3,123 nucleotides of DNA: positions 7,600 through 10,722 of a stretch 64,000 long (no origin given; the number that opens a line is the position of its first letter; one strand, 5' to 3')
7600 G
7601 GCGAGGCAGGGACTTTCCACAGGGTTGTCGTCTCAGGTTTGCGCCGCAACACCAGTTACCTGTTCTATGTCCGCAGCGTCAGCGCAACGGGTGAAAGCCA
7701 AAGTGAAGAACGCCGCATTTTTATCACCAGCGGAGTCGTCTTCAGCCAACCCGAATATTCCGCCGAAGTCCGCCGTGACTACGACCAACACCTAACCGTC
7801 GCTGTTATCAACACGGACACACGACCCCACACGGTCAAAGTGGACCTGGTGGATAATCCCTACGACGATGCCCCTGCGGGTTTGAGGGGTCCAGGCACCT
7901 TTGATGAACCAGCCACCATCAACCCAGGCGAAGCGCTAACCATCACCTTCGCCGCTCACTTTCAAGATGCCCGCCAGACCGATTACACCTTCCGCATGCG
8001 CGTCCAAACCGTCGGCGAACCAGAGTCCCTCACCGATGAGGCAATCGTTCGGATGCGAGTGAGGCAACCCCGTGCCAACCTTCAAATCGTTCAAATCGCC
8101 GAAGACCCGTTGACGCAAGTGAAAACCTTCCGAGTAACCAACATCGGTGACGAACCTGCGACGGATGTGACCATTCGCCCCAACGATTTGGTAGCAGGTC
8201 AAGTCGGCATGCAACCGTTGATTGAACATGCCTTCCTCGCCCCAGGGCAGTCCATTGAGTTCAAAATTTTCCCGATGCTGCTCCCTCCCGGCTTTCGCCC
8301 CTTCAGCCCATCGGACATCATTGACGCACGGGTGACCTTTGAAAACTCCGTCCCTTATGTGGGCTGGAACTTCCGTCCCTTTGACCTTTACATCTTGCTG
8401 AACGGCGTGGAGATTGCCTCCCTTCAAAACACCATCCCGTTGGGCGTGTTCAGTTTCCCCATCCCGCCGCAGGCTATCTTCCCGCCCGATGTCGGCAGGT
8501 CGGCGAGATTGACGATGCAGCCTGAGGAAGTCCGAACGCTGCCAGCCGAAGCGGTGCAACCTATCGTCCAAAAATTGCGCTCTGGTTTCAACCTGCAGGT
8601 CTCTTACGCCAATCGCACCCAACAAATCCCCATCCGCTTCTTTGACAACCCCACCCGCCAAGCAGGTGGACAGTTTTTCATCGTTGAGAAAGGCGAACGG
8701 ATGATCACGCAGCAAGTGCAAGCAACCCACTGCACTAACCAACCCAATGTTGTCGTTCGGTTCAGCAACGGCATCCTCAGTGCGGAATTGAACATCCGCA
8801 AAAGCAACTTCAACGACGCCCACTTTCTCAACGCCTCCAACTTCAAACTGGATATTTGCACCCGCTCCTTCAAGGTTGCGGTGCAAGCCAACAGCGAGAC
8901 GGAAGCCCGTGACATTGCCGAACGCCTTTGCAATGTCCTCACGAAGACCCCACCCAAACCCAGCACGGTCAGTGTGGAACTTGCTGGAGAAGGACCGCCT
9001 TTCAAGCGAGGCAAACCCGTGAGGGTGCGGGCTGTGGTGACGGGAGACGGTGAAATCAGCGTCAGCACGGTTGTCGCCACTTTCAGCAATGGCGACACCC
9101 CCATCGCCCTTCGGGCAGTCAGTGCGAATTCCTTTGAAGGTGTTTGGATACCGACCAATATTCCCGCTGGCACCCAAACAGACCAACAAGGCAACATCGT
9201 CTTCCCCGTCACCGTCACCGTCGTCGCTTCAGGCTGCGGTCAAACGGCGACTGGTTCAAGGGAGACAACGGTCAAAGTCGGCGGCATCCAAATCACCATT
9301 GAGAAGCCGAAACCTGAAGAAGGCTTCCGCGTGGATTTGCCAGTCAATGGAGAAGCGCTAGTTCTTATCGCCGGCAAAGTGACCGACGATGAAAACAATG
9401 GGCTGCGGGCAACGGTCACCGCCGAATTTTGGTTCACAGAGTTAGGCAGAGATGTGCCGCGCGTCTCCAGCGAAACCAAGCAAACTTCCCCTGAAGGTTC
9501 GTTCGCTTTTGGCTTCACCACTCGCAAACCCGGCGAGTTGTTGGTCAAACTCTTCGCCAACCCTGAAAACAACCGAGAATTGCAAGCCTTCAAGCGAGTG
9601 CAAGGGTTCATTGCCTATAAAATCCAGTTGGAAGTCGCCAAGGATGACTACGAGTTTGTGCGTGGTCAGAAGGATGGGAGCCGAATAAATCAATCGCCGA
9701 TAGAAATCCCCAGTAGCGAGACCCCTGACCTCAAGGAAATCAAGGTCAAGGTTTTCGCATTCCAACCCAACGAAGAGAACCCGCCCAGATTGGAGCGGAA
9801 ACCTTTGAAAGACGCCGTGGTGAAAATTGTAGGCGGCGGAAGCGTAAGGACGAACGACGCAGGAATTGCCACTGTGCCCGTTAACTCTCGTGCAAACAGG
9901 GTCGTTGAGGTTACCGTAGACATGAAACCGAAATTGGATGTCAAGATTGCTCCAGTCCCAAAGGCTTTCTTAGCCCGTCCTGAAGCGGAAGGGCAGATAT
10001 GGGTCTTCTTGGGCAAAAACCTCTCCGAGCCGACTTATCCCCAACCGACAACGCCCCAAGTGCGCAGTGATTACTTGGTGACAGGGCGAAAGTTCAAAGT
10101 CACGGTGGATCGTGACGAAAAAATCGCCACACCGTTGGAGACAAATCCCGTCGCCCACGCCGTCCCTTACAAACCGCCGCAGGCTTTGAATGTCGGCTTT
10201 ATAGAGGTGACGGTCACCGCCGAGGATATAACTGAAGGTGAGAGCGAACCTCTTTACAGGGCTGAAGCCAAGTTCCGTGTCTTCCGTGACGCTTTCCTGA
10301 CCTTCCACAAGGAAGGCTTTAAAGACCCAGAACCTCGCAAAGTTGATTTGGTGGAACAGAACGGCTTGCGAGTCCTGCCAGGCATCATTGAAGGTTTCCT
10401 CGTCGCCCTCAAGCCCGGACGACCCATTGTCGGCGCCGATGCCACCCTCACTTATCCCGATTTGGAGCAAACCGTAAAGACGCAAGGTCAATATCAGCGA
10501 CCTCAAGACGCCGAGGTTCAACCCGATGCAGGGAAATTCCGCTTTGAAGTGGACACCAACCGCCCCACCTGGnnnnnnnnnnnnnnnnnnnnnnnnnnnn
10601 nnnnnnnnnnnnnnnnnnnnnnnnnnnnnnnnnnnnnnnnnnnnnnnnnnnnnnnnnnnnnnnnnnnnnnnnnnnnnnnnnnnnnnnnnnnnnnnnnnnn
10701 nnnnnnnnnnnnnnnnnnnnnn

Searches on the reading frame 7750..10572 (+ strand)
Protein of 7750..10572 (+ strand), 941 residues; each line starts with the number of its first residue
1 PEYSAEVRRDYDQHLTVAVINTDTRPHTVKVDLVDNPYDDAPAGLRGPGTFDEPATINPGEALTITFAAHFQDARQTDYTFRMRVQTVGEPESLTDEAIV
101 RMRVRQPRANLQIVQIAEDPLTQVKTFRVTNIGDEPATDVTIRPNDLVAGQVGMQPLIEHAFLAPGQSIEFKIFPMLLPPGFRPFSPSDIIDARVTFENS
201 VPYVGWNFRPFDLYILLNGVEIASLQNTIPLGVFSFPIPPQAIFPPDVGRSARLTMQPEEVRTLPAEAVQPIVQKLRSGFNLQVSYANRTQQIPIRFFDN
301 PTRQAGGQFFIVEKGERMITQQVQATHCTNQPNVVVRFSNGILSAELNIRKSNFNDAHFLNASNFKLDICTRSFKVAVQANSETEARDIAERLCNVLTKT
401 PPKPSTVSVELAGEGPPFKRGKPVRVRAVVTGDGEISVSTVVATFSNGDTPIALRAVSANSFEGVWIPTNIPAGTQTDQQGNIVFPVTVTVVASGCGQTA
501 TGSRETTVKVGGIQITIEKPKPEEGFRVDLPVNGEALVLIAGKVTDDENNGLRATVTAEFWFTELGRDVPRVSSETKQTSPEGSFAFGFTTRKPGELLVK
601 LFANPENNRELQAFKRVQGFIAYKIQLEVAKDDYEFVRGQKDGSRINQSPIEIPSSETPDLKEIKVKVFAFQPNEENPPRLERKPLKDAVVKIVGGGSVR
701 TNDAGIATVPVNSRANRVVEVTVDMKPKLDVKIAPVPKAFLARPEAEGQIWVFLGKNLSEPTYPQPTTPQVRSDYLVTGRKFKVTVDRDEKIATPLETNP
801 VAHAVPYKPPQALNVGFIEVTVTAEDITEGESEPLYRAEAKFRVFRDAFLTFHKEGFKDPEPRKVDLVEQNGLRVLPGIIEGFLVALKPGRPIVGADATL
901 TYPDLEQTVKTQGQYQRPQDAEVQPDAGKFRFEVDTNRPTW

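Call 83: search_solved_structures(query=window:7750-10572:+, max_evalue=1)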
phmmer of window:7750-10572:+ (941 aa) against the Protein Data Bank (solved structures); distinct sequences matched with E-value up to 1: 0.
